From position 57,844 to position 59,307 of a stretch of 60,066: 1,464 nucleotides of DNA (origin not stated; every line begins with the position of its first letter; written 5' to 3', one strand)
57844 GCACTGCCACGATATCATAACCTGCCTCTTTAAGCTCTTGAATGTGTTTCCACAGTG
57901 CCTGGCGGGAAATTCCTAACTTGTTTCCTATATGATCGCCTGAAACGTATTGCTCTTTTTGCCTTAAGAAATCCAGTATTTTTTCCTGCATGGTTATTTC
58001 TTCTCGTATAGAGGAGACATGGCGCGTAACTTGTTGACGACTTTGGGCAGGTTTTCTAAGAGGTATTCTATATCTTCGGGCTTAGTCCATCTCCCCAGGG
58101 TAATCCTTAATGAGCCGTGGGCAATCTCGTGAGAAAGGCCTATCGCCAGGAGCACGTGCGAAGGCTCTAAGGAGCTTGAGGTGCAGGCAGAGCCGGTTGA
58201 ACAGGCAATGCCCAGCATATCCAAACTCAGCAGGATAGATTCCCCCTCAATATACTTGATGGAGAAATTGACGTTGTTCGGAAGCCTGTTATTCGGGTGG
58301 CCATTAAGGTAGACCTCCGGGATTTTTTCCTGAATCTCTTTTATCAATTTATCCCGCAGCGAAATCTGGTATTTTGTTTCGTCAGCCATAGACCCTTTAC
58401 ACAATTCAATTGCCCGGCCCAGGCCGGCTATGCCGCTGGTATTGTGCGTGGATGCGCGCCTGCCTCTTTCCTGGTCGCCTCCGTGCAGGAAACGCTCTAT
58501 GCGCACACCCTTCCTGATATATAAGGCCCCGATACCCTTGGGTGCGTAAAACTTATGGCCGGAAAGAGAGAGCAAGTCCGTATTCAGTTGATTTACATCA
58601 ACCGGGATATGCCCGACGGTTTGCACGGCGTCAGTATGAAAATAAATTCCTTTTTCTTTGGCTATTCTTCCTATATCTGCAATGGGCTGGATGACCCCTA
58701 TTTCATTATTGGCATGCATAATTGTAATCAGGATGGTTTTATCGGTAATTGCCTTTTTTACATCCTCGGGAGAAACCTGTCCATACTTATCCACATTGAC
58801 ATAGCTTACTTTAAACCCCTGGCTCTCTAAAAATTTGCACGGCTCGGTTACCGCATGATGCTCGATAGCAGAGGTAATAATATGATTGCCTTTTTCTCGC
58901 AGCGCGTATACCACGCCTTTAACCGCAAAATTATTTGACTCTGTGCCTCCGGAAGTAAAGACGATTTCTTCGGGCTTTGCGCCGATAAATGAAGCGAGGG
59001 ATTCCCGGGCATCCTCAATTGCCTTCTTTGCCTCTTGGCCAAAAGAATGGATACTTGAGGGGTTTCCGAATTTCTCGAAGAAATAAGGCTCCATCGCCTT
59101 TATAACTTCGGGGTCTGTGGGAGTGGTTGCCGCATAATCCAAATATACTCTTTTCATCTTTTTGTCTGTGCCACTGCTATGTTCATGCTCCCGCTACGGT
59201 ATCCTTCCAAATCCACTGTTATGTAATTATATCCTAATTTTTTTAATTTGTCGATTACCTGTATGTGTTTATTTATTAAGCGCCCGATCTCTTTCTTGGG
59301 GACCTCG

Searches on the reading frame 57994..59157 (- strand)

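Call 58: search_protein_families(library=pfam, proteins=[window:57994-59157:-], max_evalue=0.00001)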
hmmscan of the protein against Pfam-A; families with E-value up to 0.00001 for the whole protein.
window:57994-59157:- (387 aa): 3 families
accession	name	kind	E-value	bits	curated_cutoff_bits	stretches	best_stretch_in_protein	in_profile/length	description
PF00266.25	Aminotran_5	-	8.9e-95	318.2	21.5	1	4-366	1-371/371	Aminotransferase class-V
PF01041.23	DegT_DnrJ_EryC1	-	3.2e-09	36.9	19.8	1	52-182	31-151/360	DegT/DnrJ/EryC1/StrS aminotransferase family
PF01212.27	Beta_elim_lyase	-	8.1e-08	32.4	27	1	63-177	48-169/288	Beta-eliminating lyase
